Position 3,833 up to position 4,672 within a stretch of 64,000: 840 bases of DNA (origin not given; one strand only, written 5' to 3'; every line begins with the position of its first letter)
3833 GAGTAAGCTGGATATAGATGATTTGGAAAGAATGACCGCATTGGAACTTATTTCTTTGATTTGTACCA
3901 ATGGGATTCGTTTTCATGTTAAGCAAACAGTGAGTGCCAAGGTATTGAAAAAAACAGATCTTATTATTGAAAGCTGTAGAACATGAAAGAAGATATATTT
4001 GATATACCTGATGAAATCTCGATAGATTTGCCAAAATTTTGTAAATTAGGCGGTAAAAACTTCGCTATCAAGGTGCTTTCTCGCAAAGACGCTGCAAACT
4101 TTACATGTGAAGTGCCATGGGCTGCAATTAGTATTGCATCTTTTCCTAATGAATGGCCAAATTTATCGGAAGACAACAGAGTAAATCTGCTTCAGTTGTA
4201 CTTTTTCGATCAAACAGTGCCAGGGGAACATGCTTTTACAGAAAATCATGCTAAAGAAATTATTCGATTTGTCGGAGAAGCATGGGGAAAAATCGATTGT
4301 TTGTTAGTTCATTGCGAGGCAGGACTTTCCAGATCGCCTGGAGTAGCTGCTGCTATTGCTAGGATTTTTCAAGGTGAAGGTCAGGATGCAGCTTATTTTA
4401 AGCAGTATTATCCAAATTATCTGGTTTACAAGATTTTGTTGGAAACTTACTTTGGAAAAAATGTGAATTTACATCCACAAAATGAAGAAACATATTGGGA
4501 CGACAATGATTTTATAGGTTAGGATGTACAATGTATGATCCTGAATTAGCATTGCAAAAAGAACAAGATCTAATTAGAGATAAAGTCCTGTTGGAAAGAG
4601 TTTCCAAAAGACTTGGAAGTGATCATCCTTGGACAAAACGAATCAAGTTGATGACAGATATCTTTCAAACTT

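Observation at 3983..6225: Thg1-like 3'-5' nucleotidyltransferase near a Cys-phosphatase; with a Nudix and an HD hydrolase elsewhere, a possible RNA 5'-end toolkit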

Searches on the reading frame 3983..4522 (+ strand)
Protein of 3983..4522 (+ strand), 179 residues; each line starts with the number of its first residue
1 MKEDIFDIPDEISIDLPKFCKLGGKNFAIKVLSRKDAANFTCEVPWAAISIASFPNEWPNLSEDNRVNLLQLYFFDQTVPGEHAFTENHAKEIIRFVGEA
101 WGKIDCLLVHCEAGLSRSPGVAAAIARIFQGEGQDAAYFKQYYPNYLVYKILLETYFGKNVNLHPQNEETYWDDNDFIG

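Call 4: search_protein_families(library=pfam, proteins=[window:3983-4522:+], max_evalue=0.01)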
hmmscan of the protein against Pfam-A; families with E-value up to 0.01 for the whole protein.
window:3983-4522:+ (179 aa): 1 family
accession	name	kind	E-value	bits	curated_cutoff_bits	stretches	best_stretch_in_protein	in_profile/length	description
PF00782.25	DSPc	-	6.8e-05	23.1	33.5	1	87-124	56-93/133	Dual specificity phosphatase, catalytic domain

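Call 5: search_protein_families(library=phrogs, proteins=[window:3983-4522:+], max_evalue=0.01)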
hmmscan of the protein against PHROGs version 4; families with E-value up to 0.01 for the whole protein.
window:3983-4522:+ (179 aa): 1 family
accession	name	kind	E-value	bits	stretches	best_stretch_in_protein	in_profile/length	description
phrog_5614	-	unknown function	2.1e-17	64.5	1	28-160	8-141/161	-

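Call 10: search_solved_structures(query=window:3983-4522:+, max_evalue=1, show_alignments=3)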
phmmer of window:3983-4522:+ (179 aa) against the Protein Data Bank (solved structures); distinct sequences matched with E-value up to 1: 45.
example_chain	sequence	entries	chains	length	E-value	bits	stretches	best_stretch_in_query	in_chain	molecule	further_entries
4yr8_G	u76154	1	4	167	0.031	17.4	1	93-129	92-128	Dual specificity protein phosphatase 16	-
6lvq_A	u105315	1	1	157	0.037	17.2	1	87-125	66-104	Dual specificity protein phosphatase 22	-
7c8s_A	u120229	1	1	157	0.037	17.2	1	87-125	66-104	Dual specificity protein phosphatase 22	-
6lot_A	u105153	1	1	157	0.037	17.2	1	87-125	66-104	Dual specificity protein phosphatase 22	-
1wrm_A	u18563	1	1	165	0.04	17.1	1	87-125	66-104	dual specificity phosphatase 22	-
3lj8_A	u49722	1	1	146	0.051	16.7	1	74-124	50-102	Tyrosine-protein phosphatase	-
2mcm_A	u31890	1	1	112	0.054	16.6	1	92-128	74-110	MACROMOMYCIN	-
2g6z_A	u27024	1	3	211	0.073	16.2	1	84-125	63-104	Dual specificity protein phosphatase 5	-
2cbq_A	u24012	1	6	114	0.11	15.7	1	85-121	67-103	NEOCARZINOSTATIN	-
4jw3_A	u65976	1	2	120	0.11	15.6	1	86-121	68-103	Neocarzinostatin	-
2cbo_A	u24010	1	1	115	0.11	15.6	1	86-121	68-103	NEOCARZINOSTATIN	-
1nco_A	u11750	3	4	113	0.12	15.5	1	86-121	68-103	HOLO-NEOCARZINOSTATIN | NEOCARZINOSTATIN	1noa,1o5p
2cbm_A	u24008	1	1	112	0.13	15.5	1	86-120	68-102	NEOCARZINOSTATIN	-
1mkp_A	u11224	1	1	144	0.13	15.3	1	89-125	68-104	PYST1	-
1j5h_A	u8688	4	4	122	0.14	15.3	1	86-121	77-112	Apo-Neocarzinostatin | PROTEIN (Apo-Neocarzinostatin) | Neocarzinostatin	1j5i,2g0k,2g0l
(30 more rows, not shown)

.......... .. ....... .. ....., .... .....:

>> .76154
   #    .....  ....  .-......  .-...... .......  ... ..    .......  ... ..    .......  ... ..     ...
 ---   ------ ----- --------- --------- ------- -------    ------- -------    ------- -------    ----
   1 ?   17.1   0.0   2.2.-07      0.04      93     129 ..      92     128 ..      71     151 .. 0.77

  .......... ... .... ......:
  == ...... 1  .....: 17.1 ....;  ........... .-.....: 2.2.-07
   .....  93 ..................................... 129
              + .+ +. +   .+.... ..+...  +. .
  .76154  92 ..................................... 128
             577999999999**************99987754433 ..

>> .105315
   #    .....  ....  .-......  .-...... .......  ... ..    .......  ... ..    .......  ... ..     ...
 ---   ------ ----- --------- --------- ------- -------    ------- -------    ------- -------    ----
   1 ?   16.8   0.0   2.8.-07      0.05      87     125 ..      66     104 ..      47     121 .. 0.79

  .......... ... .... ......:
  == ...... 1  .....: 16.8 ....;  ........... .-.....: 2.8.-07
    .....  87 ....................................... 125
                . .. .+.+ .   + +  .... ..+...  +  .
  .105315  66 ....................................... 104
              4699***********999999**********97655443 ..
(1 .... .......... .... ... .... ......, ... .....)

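Call 27: find_homologous_proteins(query=window:3983-4522:+, max_evalue=0.001)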
Query window:3983-4522:+ (179 aa): 50 proteins with E <= 0.001 among 62 candidates.
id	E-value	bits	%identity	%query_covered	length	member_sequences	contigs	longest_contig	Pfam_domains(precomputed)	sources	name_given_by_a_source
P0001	1.4e-120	418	100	100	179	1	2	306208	-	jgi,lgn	jgi:hypothetical protein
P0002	7.4e-52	194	61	82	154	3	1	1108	PF00782.26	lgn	-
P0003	6.4e-49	184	60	79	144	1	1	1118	PF00782.26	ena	-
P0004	9.4e-49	184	56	81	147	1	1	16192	PF00782.26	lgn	-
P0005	1.2e-48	184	60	75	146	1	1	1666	-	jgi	jgi:predicted protein tyrosine phosphatase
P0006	7.8e-47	178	59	74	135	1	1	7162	PF00782.26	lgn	-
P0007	5.5e-39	152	54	81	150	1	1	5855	PF00782.26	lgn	-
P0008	1.2e-35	141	54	77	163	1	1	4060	PF00782.26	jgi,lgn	jgi:hypothetical protein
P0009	8.8e-35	138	48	82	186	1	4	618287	PF00782.26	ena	-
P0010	1.3e-33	134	50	77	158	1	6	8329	PF00782.26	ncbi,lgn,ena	-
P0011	1.4e-33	134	54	70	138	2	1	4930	-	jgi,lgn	jgi:predicted protein tyrosine phosphatase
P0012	5.2e-33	133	50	73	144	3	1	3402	PF00782.26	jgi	jgi:predicted protein tyrosine phosphatase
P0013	1.2e-32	131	48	78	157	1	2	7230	PF00782.26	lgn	-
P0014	1.8e-31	127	50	72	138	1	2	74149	-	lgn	-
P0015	1.9e-30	124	50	72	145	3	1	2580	-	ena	-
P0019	1.6e-29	121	47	74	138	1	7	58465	-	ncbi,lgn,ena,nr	ncbi:MAG: hypothetical protein ISR77_36725 [Pirellulaceae bacterium]|nr:hypothetical protein [Pirell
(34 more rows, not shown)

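Call 30: find_encoding_contigs(protein=P0019, flank=6000, max_places=4)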
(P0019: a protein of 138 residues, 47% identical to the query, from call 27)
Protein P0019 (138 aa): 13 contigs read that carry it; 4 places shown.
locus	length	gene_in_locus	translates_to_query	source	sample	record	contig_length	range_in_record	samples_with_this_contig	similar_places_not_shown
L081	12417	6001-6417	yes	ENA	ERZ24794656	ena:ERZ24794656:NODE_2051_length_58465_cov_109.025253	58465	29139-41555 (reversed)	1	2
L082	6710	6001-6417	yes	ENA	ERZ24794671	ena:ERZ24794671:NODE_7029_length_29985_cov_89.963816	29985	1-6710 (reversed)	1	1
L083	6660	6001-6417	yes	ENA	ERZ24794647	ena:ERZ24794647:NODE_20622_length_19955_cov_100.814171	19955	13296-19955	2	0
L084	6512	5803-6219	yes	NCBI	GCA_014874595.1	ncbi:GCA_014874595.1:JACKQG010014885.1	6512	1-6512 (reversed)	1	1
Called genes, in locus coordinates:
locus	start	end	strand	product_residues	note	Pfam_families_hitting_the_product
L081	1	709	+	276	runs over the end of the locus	PF22784:PTP-SAK, PF22785:Tc-R-P, PF22741:PTP-NADK, PF00782:DSPc, PF00102:Y_phosphatase (weak)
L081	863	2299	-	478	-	PF04734:Ceramidase_alk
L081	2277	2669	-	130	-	-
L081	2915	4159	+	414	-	-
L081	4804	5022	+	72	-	-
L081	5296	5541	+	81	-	-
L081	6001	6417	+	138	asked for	-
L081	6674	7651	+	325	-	PF03629:SASA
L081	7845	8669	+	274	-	-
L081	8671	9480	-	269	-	PF00149:Metallophos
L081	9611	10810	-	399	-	PF00009:GTP_EFTU, PF03144:GTP_EFTU_D2, PF03143:GTP_EFTU_D3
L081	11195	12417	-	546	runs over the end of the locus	PF05731:TROVE (weak), PF25045:vWA_Ro60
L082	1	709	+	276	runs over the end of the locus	PF22784:PTP-SAK, PF22785:Tc-R-P, PF22741:PTP-NADK, PF00782:DSPc, PF00102:Y_phosphatase (weak)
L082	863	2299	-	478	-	PF04734:Ceramidase_alk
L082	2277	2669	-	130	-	-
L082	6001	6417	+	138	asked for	-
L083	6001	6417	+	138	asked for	-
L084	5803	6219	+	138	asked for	-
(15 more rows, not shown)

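Call 32: find_related_loci(query=A1, collection=viral_contigs, flank=10000)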
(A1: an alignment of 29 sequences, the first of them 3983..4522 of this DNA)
Query A1 (179 aa) in viral_contigs; peptide patterns used: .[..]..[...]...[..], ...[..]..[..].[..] (x = any residue, [..] = any of these).
137 stretches matched a pattern; 103 encode a relative of the query (tblastn E <= 1e-3); the best 80 are kept; 80 distinct loci.
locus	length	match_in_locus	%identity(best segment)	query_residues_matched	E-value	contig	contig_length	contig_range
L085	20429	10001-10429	43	29-163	5e-35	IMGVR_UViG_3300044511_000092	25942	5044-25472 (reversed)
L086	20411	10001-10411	49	25-156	6e-33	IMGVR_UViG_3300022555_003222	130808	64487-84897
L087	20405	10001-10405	44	29-159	2e-32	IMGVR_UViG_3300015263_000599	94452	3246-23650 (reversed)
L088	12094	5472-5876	44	29-159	2e-32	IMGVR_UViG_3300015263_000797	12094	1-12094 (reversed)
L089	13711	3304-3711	43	28-158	4e-32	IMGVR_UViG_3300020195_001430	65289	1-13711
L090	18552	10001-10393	45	29-159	3e-32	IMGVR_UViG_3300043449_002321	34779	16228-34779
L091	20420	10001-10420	43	30-162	1e-30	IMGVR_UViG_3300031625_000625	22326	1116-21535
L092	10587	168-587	43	30-162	1e-30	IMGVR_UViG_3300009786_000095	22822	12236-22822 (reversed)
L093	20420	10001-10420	43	30-162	1e-30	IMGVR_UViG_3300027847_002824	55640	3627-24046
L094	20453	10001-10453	40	26-169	5e-27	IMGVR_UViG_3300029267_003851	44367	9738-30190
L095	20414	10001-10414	42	26-153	1e-23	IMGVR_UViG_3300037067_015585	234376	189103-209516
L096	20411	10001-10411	39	25-158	7e-22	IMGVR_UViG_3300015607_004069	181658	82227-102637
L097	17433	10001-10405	36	29-153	6e-21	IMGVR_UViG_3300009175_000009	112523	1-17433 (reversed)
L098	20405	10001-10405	36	29-153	6e-21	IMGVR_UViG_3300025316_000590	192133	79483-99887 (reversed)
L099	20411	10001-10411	38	31-159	4e-20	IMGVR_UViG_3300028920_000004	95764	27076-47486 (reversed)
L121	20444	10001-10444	31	29-168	6e-14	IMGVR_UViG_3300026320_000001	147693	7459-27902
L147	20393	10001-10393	25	29-158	5e-11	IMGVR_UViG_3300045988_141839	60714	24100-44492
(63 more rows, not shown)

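Call 36: search_protein_families(library=pfam, proteins=[L121:10440-11537:+, L147:17273-17812:+], max_evalue=0.001)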
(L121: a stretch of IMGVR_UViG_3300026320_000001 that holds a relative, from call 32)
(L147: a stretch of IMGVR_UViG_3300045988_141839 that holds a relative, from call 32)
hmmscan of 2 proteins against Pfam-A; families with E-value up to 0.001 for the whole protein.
L121:10440-11537:+ (365 aa): 2 families
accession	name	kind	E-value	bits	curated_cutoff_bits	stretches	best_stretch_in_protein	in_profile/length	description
PF21189.3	PHA02142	-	2.5e-26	92.4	27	1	8-91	1-92/92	PHA02142 OB-fold domain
PF09414.15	RNA_ligase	-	1.1e-12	48.9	27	1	184-353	2-169/171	RNA ligase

L147:17273-17812:+ (179 aa): 6 families
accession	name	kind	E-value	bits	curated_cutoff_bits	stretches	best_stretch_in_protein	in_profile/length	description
PF13671.12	AAA_33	-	5.1e-29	101.8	27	1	31-161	1-143/143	AAA domain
PF08433.16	KTI12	-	1.6e-12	48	22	1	31-168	3-147/271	Chromatin associated protein KTI12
PF13238.12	AAA_18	-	3e-07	31.4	29.4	1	32-144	1-113/128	AAA domain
PF01583.26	APS_kinase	-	1.9e-05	25.2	21.1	1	31-140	4-119/152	Adenylylsulphate kinase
PF00004.35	AAA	-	5.9e-05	24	21.2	1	32-88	1-53/131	ATPase family associated with various cellular activities (AAA)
PF06414.18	Zeta_toxin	-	0.00023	21.1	22.3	0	31-65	18-56/199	Zeta toxin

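Call 37: predict_structure(alignment_id=A1)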
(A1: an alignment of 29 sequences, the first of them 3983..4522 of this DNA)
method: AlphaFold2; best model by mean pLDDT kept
length: 179 residues; sequences in the alignment: 29
mean_pLDDT: 88.5   pTM: 0.82
mean pLDDT of the five models: 88.5, 88.4, 87.4, 87.3, 86.9
residues with pLDDT >= 90: 137; 70-90: 7; 50-70: 32; < 50: 3
segments of 3 or more residues with pLDDT < 50: none
pLDDT, mean of each block of 10 residues (from residue 1): 58 55 77 98 98 97 98 97 97 97 97 97 97 95 95 97 82 58
secondary structure, 60 per line:
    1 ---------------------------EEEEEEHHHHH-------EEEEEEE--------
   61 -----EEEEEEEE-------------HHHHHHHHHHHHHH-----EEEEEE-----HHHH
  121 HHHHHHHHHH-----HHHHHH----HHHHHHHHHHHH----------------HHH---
elements in order: E28-33 H34-38 E46-52 E66-73 H87-100 E106-111 H117-130 H136-141 H146-157

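Call 40: fold_search(model_id=the predicted structure, library=pdb)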
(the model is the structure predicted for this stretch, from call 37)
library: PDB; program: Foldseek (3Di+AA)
matches with E <= 10: 1036; with E <= 0.001: 64
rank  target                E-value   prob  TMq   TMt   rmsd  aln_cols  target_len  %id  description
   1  2g6z_B                1.2e-05  1.00  0.53  0.64   3.9       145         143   22  Crystal structure of human DUSP5 (released 2007-01-16)
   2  4jmk_A                1.4e-05  1.00  0.52  0.60   3.9       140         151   21  Structure of dusp8 (released 2014-02-26)
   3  2g6z_A                1.4e-05  1.00  0.51  0.60   4.0       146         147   22  Crystal structure of human DUSP5 (released 2007-01-16)
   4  2g6z_C                2.2e-05  1.00  0.51  0.61   3.7       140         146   23  Crystal structure of human DUSP5 (released 2007-01-16)
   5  4yr8_B                3.1e-05  1.00  0.52  0.63   4.0       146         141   19  Crystal structure of JNK in complex with a regulator protein (released 2016-03-16)
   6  4jnb                  3.1e-05  1.00  0.50  0.55   5.3       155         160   17  Crystal structure of the Catalytic Domain of Human DUSP12 (released 2014-03-26)
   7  6d66_A                3.7e-05  1.00  0.52  0.20   3.4       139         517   19  Crystal structure of the human dual specificity 1 catalytic domain (C258S) as a maltose binding protein fusion in comp (released 2018-09-19)
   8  4jmk_B                3.7e-05  1.00  0.51  0.61   3.8       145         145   21  Structure of dusp8 (released 2014-02-26)
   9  4ki9                  3.7e-05  1.00  0.46  0.51   4.2       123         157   21  Crystal structure of the catalytic domain of human DUSP12 at 2.0 A resolution (released 2014-02-26)
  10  2q05_B                6.2e-05  1.00  0.48  0.48   4.5       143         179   16  Crystal structure of tyr/ser protein phosphatase from Vaccinia virus WR (released 2007-06-19)
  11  6apx_A                1.1e-04  1.00  0.53  0.21   3.7       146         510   18  Crystal structure of human dual specificity phosphatase 1 catalytic domain (C258S) as a maltose binding protein fusion (released 2017-11-01)
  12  2nt2_A                1.2e-04  1.00  0.52  0.63   3.6       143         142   17  Crystal Structure of Slingshot phosphatase 2 (released 2007-06-05)
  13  7un4_F                1.2e-04  1.00  0.52  0.62   4.0       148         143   20  Structure of MAP kinase phosphatase 5 in complex with 3,3-dimethyl-1-((9-propyl-5,6-dihydrothieno[3,4-h]quinazolin-2-y (released 2022-10-05)
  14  4yr8_H                1.3e-04  1.00  0.50  0.60   4.2       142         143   18  Crystal structure of JNK in complex with a regulator protein (released 2016-03-16)
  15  4yr8_D                1.3e-04  1.00  0.51  0.62   4.1       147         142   20  Crystal structure of JNK in complex with a regulator protein (released 2016-03-16)
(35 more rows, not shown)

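Call 44: search_protein_families(library=pfam, alignment_id=A1, max_evalue=0.1)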
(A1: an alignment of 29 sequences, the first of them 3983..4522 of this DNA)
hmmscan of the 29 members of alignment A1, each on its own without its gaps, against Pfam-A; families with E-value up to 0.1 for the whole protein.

A. member 1, window:3983-4522:+ (179 aa): 2 families
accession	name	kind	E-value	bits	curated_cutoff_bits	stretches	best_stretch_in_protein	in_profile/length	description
PF00782.25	DSPc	-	6.8e-05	23.1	33.5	1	87-124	56-93/133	Dual specificity phosphatase, catalytic domain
PF22785.1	Tc-R-P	-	0.065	14.2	27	1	80-125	55-100/106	Polymorphic toxin system, DSP-PTPase phosphatase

B. families by the number of members that match (of 29 scanned): 18 families
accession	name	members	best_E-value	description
PF00782.25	DSPc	29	4.7e-08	Dual specificity phosphatase, catalytic domain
PF22785.1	Tc-R-P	21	5.4e-05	Polymorphic toxin system, DSP-PTPase phosphatase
PF04179.17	Init_tRNA_PT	20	0.003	Rit1 DUSP-like domain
PF00102.32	Y_phosphatase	6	0.00054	Protein-tyrosine phosphatase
PF22784.1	PTP-SAK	2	0.061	Swiss Army Knife protein, DSP-PTPase phosphatase domain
PF14566.11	PTPlike_phytase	1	0.0037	Inositol hexakisphosphate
PF22740.1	PapZ_C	1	0.018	RapZ C-terminal domain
PF08520.15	Mitofissin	1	0.021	Mitofissin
PF05706.17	CDKN3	1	0.026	Cyclin-dependent kinase inhibitor 3 (CDKN3)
PF09660.15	DUF2397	1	0.047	Protein of unknown function (DUF2397)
PF18434.6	Kazal_3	1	0.056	Kazal-type serine protease inhibitor domain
PF10834.13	DUF2560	1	0.063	Protein of unknown function (DUF2560)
PF01983.22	CofC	1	0.068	Guanylyl transferase CofC like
PF21714.3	KaiA_N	1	0.07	Circadian clock protein KaiA, N-terminal domain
PF13350.11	Y_phosphatase3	1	0.084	Tyrosine phosphatase family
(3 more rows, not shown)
